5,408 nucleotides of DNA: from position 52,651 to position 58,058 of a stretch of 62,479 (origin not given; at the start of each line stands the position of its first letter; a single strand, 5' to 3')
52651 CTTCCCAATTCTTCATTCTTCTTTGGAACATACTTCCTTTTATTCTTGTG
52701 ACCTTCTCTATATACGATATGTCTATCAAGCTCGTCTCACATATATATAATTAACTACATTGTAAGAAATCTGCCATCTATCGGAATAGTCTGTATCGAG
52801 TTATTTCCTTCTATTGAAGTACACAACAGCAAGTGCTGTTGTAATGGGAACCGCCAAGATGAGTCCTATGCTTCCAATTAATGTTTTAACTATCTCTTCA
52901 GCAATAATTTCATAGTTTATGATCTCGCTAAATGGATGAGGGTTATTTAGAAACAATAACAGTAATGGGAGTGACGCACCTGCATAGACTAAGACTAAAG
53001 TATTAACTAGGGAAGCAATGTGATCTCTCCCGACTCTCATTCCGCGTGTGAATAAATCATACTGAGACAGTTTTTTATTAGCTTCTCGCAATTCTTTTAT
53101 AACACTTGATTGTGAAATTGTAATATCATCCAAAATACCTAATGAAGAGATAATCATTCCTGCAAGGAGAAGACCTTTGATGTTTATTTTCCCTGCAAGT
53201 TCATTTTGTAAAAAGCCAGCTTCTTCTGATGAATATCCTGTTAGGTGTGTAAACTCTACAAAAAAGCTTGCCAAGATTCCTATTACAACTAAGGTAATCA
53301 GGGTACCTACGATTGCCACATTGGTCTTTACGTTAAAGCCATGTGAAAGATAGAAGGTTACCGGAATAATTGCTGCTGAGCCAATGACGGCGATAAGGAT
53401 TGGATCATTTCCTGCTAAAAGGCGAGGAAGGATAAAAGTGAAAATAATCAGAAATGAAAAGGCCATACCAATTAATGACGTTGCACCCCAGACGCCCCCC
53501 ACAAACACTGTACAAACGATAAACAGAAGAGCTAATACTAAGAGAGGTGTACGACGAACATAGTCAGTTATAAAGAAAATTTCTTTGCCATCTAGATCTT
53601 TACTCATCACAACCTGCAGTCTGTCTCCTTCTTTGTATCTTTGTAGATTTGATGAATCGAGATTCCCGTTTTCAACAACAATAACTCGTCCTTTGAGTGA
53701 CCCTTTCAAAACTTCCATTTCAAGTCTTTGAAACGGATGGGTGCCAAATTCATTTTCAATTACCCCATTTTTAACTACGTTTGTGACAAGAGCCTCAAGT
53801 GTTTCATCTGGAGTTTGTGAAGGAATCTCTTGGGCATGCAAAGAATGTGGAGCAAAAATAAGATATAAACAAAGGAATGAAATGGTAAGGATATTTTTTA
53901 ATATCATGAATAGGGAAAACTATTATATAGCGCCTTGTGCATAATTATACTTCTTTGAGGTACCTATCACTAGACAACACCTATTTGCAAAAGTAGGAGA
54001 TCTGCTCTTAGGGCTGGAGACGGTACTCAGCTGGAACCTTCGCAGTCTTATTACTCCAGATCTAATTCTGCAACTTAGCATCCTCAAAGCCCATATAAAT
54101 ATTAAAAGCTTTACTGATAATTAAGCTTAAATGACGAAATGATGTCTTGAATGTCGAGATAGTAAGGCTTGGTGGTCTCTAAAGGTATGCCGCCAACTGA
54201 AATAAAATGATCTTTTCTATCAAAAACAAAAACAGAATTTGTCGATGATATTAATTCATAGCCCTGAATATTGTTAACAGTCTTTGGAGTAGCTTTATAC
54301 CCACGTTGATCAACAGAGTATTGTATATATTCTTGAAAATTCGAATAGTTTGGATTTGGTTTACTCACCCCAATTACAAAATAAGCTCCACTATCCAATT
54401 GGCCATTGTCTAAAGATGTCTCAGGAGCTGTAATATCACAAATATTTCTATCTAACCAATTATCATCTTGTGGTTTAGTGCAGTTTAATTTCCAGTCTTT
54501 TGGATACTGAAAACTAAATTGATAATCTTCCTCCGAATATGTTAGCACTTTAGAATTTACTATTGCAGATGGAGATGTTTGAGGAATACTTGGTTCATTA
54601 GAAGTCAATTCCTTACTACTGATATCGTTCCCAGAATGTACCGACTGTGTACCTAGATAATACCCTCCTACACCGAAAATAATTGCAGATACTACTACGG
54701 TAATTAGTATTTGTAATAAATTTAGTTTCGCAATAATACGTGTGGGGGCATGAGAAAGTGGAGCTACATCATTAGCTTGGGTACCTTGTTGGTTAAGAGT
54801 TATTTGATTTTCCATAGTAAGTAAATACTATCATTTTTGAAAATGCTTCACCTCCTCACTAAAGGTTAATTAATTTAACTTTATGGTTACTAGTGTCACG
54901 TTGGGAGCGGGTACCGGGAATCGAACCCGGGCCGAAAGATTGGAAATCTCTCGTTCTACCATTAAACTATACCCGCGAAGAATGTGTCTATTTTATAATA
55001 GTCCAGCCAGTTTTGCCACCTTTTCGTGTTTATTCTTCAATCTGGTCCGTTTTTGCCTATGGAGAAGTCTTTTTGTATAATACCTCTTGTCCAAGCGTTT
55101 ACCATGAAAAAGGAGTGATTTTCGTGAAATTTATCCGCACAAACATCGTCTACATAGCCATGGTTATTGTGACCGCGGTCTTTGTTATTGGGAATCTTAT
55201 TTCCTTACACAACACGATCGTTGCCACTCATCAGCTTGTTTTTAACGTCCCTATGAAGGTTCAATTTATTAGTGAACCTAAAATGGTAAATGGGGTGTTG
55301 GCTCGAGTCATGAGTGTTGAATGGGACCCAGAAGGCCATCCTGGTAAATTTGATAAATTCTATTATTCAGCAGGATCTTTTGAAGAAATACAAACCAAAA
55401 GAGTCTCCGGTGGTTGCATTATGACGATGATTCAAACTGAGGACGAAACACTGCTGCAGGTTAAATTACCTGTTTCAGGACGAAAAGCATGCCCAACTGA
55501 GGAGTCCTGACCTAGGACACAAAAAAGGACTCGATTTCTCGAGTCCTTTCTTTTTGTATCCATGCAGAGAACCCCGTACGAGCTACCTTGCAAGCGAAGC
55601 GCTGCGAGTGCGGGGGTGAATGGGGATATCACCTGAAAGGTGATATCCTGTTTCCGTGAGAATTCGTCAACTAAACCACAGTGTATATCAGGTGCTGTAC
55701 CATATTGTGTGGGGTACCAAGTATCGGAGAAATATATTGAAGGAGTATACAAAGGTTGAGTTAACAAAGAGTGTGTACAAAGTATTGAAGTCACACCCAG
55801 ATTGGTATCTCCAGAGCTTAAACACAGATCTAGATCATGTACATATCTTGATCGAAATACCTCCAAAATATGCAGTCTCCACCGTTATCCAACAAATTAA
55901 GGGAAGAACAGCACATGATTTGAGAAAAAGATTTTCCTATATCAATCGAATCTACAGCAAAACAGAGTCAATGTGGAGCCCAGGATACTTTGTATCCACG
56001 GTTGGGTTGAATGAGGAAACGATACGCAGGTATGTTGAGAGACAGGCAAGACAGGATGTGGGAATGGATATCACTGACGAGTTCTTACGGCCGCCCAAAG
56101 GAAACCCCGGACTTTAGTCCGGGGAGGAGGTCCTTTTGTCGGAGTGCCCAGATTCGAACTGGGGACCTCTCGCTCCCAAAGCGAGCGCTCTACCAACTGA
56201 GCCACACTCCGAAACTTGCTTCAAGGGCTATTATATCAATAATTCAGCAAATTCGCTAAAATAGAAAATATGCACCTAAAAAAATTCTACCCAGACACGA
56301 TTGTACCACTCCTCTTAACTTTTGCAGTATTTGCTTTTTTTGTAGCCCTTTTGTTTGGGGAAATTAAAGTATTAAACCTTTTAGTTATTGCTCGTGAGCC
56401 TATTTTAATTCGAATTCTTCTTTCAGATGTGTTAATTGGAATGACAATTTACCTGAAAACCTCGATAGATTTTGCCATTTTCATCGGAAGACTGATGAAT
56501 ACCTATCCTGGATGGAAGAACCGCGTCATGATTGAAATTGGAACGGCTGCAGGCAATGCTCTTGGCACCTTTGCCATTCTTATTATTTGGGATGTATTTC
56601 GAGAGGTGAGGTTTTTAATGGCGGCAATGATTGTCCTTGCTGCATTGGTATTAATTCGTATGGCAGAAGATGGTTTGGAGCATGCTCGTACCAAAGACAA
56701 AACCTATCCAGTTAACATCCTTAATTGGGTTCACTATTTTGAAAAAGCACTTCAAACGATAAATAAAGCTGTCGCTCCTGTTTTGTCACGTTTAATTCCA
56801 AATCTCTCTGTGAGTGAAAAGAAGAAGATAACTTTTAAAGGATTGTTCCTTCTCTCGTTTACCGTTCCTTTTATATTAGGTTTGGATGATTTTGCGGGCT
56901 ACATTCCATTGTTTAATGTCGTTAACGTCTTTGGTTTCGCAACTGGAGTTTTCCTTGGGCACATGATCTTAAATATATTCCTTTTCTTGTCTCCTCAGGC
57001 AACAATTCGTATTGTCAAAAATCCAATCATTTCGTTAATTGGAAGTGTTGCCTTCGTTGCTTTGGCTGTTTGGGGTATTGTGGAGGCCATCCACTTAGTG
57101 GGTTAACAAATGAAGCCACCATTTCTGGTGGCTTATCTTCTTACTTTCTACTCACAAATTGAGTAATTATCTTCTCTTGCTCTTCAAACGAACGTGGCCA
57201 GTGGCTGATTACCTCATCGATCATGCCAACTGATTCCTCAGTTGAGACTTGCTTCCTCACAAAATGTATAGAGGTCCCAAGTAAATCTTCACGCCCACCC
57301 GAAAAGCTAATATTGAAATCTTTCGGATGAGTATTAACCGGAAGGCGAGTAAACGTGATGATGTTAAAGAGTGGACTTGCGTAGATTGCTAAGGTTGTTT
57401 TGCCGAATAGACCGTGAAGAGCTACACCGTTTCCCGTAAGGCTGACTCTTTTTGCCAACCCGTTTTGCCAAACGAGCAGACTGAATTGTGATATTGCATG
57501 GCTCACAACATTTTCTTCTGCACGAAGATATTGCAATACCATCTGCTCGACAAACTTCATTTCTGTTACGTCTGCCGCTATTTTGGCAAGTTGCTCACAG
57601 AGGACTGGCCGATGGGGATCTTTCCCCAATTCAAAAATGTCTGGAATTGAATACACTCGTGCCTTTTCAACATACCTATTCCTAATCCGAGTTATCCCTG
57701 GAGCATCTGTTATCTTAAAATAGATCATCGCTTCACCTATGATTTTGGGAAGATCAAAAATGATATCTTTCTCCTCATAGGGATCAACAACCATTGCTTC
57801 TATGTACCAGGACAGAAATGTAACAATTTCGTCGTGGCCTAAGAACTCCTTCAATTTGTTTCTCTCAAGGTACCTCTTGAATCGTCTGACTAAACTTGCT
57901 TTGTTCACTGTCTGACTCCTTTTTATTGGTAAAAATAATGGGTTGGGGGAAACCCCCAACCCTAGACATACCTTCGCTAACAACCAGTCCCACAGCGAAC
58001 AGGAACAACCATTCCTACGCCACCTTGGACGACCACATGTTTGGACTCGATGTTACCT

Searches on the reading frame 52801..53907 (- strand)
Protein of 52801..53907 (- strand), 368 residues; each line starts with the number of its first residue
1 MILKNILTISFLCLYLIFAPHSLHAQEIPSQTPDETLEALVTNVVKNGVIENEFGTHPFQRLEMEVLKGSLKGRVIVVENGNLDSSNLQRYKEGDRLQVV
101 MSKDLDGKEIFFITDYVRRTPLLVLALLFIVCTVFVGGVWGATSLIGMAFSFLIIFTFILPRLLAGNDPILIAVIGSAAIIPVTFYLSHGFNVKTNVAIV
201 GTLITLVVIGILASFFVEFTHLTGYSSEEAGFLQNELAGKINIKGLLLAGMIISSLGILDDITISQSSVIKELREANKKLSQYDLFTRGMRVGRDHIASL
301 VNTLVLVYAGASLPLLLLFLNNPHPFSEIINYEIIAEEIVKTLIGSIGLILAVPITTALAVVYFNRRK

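Call 9: search_protein_families(library=pfam, proteins=[window:52801-53907:-], max_evalue=0.01)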
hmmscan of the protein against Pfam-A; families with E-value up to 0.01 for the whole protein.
window:52801-53907:- (368 aa): 1 family
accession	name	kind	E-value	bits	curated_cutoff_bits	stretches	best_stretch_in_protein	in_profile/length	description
PF07907.16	YibE_F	-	4.7e-77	259.2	27.2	1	122-361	1-240/241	YibE/F-like protein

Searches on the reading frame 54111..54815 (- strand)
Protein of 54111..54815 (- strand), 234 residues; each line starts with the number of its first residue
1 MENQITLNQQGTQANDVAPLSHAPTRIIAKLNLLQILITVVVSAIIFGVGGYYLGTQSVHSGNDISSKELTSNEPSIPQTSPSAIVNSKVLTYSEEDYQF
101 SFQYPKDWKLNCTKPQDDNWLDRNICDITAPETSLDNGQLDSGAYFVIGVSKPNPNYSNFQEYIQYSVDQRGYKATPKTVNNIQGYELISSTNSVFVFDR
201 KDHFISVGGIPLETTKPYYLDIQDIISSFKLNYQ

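Call 9: search_protein_families(library=pfam, proteins=[window:54111-54815:-], max_evalue=0.01)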
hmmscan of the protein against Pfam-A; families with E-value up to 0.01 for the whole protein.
window:54111-54815:- (234 aa): 1 family
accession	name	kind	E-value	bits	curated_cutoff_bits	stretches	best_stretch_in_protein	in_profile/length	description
PF18933.6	PsbP_2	-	0.00013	22.5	27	1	87-115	41-69/184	PsbP-like protein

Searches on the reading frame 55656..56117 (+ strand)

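Call 9: search_protein_families(library=pfam, proteins=[window:55656-56117:+], max_evalue=0.01)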
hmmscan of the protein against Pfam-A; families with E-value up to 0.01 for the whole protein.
window:55656-56117:+ (153 aa): 1 family
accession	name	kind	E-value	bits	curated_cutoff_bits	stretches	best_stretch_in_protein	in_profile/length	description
PF01797.21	Y1_Tnp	-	1.1e-31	109.9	23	1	9-130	1-121/121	Transposase IS200 like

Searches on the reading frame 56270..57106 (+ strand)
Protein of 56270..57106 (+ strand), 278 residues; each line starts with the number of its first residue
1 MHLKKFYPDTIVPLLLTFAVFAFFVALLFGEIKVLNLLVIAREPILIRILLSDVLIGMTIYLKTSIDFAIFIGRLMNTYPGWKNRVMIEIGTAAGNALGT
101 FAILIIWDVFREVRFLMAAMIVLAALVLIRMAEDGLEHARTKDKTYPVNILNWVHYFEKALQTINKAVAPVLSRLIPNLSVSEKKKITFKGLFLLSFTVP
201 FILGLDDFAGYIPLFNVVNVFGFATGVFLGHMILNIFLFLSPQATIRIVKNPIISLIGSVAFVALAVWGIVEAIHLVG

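Call 9: search_protein_families(library=pfam, proteins=[window:56270-57106:+], max_evalue=0.01)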
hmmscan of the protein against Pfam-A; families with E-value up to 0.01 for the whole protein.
window:56270-57106:+ (278 aa): 0 families

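Call 10: search_protein_families(library=ncbifam, proteins=[window:56270-57106:+], max_evalue=1)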
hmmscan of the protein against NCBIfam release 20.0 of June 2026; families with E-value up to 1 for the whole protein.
window:56270-57106:+ (278 aa): 0 families

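Call 33: search_protein_families(library=padloc, proteins=[window:56270-57106:+], max_evalue=1)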
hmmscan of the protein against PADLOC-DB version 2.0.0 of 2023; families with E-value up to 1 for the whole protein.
window:56270-57106:+ (278 aa): 0 families

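Call 50: search_protein_families(library=pfam, proteins=[window:56270-57106:+], max_evalue=10)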
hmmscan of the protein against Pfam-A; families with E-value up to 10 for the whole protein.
window:56270-57106:+ (278 aa): 1 family
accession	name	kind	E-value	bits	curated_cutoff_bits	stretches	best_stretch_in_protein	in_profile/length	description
PF15183.11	MRAP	-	1.1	9.7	27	1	117-161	46-88/89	Melanocortin-2 receptor accessory protein family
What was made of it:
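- On Class IIa / Sec-dependent class II bacteriocins: The downstream 255-aa orphan and the convergent 278-aa membrane protein match no known immunity family (calls 9, 10, 33, 50).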

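Call 76: search_protein_families(library=phrogs, proteins=[window:56270-57106:+], max_evalue=0.1)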
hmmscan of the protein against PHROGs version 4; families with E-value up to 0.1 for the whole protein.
window:56270-57106:+ (278 aa): 1 family
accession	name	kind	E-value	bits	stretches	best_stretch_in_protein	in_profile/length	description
phrog_26264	-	unknown function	0.026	15.6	1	254-273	30-49/53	-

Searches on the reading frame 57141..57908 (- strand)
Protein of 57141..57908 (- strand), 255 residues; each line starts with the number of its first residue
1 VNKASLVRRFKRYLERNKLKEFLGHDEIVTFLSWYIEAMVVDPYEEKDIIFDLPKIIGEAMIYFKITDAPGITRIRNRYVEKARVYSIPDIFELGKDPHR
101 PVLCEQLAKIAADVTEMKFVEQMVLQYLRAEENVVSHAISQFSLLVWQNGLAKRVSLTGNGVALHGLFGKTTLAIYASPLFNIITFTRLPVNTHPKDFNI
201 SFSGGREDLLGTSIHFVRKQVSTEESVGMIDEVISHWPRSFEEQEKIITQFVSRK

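Call 9: search_protein_families(library=pfam, proteins=[window:57141-57908:-], max_evalue=0.01)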
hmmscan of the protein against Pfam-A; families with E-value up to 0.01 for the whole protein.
window:57141-57908:- (255 aa): 0 families

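Call 10: search_protein_families(library=ncbifam, proteins=[window:57141-57908:-], max_evalue=1)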
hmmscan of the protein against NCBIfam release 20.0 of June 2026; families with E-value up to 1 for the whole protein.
window:57141-57908:- (255 aa): 0 families

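Call 27: find_homologous_proteins(query=window:57141-57908:-, max_evalue=0.001)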
Query window:57141-57908:- (255 aa): 2 proteins with E <= 0.001 among 712 candidates.
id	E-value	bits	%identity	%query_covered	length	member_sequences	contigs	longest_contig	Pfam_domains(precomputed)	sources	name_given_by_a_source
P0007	1.6e-160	550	96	100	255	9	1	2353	-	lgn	-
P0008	1.8e-122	425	74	100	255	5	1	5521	-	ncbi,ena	-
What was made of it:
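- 57141..57908 (-): 255-aa orphan gene (GTG start, SD AAGGAG), always directly downstream of the array. It starts only 31 nt after the terminator hairpin. Only two homologue clusters in 5.8 billion proteins (call 27).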

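Call 32: search_solved_structures(query=A3, max_evalue=10)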
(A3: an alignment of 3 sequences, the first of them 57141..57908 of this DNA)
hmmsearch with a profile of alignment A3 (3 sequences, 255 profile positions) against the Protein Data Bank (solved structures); distinct sequences matched with E-value up to 10: 0.

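Call 33: search_protein_families(library=padloc, proteins=[window:57141-57908:-], max_evalue=1)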
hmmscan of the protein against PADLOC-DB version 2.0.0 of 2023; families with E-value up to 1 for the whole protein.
window:57141-57908:- (255 aa): 0 families

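Call 39: predict_structure(alignment_id=A3)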
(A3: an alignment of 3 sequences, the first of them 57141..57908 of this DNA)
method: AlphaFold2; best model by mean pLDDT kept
length: 255 residues; sequences in the alignment: 3
mean_pLDDT: 43.0   pTM: 0.33
mean pLDDT of the five models: 43.0, 40.5, 35.3, 35.2, 34.7
residues with pLDDT >= 90: 0; 70-90: 0; 50-70: 68; < 50: 187
segments of 3 or more residues with pLDDT < 50: 1-7, 17-29, 34-162, 178-183, 191-216
pLDDT, mean of each block of 10 residues (from residue 1): 47 48 46 48 41 46 39 40 26 27 29 34 40 30 32 41 49 53 52 40 31 45 59 59 65 61
secondary structure, 60 per line:
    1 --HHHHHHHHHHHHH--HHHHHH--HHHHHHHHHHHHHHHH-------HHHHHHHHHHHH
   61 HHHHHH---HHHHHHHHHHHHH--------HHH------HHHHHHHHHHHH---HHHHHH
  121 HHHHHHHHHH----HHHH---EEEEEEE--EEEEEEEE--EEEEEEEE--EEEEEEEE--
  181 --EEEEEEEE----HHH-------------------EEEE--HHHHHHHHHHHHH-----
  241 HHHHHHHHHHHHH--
elements in order: H3-15 H18-23 H26-41 H49-66 H70-82 H100-111 H115-130 H135-138 E142-148 E151-158 E161-168 E171-178 E183-190 E217-220 H223-235 H241-253
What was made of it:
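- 57141..57908 (-): The AlphaFold2 model is unusable (pLDDT 43, call 39).
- Tried and rejected: AlphaFold2 of the 255-aa protein reached only pLDDT 43, so it was not taken to fold search (call 39).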

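Call 50: search_protein_families(library=pfam, proteins=[window:57141-57908:-, P0008], max_evalue=10)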
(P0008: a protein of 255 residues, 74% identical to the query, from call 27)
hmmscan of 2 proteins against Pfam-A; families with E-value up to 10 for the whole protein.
window:57141-57908:- (255 aa): 0 families

P0008 (255 aa): 1 family
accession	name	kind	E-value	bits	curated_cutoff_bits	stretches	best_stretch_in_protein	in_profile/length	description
PF12925.12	APP_E2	-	0.071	13.2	22.2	1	96-146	108-158/190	E2 domain of amyloid precursor protein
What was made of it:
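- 57141..57908 (-): No family or PDB match (calls 9, 10, 32, 50).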

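Call 76: search_protein_families(library=phrogs, proteins=[window:57141-57908:-], max_evalue=0.1)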
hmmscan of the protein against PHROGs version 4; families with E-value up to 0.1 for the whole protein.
window:57141-57908:- (255 aa): 1 family
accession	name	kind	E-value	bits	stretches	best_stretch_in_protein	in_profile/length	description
phrog_24881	-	unknown function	0.064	14.3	0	32-86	17-67/173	-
